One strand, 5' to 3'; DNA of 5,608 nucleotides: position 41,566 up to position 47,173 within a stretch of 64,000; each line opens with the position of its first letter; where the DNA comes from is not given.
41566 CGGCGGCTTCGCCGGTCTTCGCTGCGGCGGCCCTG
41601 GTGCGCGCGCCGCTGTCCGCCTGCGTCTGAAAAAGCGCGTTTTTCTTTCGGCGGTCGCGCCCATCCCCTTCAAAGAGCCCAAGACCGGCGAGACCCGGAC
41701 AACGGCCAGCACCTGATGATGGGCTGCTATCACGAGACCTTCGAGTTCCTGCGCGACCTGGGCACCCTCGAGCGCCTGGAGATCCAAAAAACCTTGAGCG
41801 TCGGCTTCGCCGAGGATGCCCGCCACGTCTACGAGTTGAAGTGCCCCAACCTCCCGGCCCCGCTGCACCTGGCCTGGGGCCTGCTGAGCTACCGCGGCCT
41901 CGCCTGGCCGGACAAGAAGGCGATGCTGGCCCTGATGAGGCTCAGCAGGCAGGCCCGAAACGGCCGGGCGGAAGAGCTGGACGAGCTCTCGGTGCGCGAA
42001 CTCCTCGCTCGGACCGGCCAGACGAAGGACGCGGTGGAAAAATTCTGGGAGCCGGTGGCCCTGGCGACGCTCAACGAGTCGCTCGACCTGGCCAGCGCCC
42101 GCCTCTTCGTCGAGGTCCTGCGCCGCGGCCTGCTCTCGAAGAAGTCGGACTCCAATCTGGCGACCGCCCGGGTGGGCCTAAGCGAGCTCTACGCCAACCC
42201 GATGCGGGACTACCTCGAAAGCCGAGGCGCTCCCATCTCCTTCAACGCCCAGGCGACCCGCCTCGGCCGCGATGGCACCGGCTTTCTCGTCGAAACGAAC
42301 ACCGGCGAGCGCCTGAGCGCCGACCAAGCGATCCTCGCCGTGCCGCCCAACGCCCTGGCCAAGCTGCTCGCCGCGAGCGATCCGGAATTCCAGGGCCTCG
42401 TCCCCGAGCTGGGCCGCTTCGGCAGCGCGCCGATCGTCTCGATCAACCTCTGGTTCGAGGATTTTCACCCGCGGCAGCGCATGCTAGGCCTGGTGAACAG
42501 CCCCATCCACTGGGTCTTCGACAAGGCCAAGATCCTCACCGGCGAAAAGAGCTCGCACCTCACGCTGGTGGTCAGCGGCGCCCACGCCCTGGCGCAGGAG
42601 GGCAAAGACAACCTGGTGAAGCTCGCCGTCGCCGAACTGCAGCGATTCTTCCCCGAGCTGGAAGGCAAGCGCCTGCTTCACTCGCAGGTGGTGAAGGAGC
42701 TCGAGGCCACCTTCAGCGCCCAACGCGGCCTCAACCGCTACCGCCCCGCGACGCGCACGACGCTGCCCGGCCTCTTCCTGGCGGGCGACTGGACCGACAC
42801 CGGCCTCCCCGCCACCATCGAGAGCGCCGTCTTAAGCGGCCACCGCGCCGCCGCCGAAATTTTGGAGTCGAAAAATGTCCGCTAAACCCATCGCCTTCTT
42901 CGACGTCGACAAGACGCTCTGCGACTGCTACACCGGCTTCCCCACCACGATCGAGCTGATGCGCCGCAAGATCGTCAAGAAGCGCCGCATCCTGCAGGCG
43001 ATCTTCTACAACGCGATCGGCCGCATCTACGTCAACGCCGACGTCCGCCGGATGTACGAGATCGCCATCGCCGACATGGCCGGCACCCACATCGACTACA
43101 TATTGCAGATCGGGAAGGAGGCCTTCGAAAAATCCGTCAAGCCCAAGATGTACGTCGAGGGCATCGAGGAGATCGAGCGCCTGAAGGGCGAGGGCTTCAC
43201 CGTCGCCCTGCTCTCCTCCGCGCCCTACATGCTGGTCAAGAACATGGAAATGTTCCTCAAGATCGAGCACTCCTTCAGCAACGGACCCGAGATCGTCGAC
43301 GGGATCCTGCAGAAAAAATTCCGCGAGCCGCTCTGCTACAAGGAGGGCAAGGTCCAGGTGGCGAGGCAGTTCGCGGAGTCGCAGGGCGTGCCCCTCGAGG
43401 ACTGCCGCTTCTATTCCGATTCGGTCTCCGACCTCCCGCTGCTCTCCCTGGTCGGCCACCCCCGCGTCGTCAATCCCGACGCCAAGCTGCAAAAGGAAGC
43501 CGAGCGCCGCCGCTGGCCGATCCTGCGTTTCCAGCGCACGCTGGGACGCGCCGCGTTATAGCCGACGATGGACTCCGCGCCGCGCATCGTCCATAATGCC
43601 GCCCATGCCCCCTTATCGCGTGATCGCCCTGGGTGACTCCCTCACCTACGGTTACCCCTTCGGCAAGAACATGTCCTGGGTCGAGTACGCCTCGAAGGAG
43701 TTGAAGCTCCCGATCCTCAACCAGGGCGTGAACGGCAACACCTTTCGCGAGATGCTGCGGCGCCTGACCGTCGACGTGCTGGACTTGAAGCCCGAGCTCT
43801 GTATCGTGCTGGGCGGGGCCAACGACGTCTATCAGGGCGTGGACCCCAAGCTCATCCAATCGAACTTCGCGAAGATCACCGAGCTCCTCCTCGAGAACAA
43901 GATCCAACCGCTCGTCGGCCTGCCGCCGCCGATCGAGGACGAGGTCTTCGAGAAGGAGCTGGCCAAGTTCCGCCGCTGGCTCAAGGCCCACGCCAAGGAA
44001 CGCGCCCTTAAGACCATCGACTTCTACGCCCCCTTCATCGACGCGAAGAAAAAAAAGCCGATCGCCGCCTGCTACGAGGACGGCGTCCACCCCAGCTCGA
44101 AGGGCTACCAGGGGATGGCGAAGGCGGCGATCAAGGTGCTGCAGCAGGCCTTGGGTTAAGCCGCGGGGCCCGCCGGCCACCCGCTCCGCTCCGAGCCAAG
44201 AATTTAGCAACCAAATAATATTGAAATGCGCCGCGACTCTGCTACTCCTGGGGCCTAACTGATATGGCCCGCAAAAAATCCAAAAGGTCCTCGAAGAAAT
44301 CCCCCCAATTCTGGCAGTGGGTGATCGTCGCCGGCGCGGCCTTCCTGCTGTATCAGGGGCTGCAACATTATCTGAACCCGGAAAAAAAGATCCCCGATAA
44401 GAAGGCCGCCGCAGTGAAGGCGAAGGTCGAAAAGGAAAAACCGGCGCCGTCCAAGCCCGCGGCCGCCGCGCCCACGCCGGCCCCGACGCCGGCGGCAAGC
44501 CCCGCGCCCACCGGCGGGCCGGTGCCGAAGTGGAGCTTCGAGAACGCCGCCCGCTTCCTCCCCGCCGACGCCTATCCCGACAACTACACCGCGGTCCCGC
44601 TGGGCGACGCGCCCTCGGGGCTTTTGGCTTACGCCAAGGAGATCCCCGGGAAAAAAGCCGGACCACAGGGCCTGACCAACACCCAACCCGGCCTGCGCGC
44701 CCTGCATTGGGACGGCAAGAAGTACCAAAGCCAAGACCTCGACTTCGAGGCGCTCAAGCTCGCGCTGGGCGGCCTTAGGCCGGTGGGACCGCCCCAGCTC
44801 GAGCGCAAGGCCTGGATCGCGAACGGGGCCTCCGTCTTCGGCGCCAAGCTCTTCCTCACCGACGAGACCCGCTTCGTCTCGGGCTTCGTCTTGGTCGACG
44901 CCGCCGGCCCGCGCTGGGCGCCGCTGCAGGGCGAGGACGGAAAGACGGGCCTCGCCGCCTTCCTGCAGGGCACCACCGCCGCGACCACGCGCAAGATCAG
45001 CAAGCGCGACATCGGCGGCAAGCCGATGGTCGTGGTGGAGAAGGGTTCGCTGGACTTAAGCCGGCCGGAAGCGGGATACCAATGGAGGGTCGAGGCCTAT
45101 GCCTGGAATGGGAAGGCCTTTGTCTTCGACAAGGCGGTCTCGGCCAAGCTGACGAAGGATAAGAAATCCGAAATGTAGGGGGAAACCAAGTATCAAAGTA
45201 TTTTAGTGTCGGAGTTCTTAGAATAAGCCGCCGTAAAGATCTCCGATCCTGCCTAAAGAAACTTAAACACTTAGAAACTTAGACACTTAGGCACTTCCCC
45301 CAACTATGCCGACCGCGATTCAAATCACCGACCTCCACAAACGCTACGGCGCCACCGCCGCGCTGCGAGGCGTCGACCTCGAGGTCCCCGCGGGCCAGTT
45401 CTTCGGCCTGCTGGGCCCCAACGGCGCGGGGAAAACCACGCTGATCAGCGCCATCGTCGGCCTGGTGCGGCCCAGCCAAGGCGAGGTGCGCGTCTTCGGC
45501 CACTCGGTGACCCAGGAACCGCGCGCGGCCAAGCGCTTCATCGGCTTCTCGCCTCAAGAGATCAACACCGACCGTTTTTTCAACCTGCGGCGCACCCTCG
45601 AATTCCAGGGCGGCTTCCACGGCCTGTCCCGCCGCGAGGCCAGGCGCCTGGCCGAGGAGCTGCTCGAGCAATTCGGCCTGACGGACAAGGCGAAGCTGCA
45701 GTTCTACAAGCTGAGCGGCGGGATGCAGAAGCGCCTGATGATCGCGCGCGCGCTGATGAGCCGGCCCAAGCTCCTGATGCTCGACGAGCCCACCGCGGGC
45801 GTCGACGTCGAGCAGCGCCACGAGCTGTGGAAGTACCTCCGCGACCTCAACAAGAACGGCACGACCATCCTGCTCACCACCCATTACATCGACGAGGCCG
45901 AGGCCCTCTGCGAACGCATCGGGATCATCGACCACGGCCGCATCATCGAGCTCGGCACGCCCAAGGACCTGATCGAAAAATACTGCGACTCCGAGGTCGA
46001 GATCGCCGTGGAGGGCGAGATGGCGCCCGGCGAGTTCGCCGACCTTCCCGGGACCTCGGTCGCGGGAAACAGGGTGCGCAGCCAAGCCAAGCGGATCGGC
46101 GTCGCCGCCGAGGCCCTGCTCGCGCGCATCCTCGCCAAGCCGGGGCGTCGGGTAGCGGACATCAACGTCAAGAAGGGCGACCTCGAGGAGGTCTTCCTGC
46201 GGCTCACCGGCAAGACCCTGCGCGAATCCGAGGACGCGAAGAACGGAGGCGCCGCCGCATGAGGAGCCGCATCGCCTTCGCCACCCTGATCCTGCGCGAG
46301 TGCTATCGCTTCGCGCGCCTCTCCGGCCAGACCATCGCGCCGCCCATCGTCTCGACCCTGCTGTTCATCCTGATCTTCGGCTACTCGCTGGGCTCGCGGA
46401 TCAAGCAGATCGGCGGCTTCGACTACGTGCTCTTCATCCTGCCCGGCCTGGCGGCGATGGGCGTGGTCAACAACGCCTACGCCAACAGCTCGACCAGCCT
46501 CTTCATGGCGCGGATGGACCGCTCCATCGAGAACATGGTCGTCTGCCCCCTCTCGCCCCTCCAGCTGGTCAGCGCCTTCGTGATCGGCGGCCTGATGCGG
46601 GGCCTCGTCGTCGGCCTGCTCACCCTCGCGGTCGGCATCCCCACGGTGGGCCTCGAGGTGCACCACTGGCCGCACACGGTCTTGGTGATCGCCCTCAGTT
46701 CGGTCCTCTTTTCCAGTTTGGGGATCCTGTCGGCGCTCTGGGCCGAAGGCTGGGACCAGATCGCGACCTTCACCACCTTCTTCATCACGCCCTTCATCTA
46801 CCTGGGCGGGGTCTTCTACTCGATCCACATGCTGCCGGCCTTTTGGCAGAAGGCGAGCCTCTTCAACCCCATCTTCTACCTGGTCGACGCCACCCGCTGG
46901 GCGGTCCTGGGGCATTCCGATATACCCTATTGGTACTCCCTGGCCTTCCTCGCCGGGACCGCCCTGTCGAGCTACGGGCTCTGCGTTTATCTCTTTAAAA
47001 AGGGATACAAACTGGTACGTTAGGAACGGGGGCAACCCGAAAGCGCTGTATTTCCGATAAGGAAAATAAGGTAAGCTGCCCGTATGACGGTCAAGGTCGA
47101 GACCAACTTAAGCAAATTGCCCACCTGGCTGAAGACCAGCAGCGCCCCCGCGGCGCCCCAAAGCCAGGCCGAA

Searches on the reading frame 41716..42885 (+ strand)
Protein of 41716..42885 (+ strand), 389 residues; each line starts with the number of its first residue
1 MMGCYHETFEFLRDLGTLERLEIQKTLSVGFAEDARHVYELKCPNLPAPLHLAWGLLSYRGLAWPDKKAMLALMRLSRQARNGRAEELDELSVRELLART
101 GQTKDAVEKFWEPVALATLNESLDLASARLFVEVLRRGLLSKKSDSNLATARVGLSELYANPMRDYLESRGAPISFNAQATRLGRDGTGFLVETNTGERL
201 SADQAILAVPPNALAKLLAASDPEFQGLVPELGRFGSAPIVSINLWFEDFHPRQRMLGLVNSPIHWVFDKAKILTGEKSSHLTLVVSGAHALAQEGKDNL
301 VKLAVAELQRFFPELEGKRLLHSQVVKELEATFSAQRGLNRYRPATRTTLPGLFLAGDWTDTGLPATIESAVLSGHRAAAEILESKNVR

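Call 52: search_protein_families(library=pfam, proteins=[window:41716-42885:+], max_evalue=0.00001)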
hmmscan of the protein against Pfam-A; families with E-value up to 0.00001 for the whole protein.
window:41716-42885:+ (389 aa): 1 family
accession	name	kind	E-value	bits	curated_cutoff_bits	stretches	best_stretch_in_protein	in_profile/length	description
PF01593.30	Amino_oxidase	-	9e-34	117.9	19.8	1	3-383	49-443/443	Flavin containing amine oxidoreductase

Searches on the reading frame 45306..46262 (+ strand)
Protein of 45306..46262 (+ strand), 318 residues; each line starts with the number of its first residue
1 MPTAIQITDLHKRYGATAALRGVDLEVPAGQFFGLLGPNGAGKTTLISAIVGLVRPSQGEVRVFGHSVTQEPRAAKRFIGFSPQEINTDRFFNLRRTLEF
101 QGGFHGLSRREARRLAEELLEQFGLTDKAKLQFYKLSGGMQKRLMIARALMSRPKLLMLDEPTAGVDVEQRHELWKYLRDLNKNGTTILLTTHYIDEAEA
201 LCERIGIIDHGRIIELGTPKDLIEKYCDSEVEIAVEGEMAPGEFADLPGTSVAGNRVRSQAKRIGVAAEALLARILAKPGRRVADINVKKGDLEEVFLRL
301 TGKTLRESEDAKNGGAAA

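Call 118: search_protein_families(library=pfam, proteins=[window:45306-46262:+], max_evalue=0.00001)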
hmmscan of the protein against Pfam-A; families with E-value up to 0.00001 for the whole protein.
window:45306-46262:+ (318 aa): 3 families
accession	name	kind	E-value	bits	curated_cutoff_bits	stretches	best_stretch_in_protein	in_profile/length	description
PF00005.33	ABC_tran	-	2.7e-33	115.9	25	1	20-164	1-137/137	ABC transporter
PF13304.12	AAA_21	-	9.8e-14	52.5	27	1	119-193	221-298/304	AAA domain, putative AbiEii toxin, Type IV TA system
PF02463.25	SMC_N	-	3.5e-06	27.1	40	0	31-194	25-198/220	RecF/RecN/SMC N terminal domain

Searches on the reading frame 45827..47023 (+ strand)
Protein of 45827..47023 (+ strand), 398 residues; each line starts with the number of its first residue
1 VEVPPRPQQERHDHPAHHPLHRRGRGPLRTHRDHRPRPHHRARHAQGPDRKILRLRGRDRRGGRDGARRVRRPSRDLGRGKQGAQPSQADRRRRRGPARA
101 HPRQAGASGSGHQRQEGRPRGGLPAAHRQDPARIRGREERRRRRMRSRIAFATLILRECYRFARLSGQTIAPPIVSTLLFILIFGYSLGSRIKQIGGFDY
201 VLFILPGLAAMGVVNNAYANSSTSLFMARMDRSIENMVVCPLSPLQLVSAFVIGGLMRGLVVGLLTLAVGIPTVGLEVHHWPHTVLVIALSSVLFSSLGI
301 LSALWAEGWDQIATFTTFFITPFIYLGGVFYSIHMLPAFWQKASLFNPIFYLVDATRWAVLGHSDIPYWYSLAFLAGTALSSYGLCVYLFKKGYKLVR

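Call 118: search_protein_families(library=pfam, proteins=[window:45827-47023:+], max_evalue=0.00001)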
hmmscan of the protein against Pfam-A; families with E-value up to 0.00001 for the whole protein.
window:45827-47023:+ (398 aa): 2 families
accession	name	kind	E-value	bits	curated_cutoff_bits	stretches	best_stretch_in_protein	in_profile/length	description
PF01061.29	ABC2_membrane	-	1.4e-27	97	26.9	1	151-359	3-209/211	ABC-2 type transporter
PF12698.13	ABC2_membrane_3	-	1.5e-09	37.9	31.6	1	201-380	161-339/347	ABC-2 family transporter protein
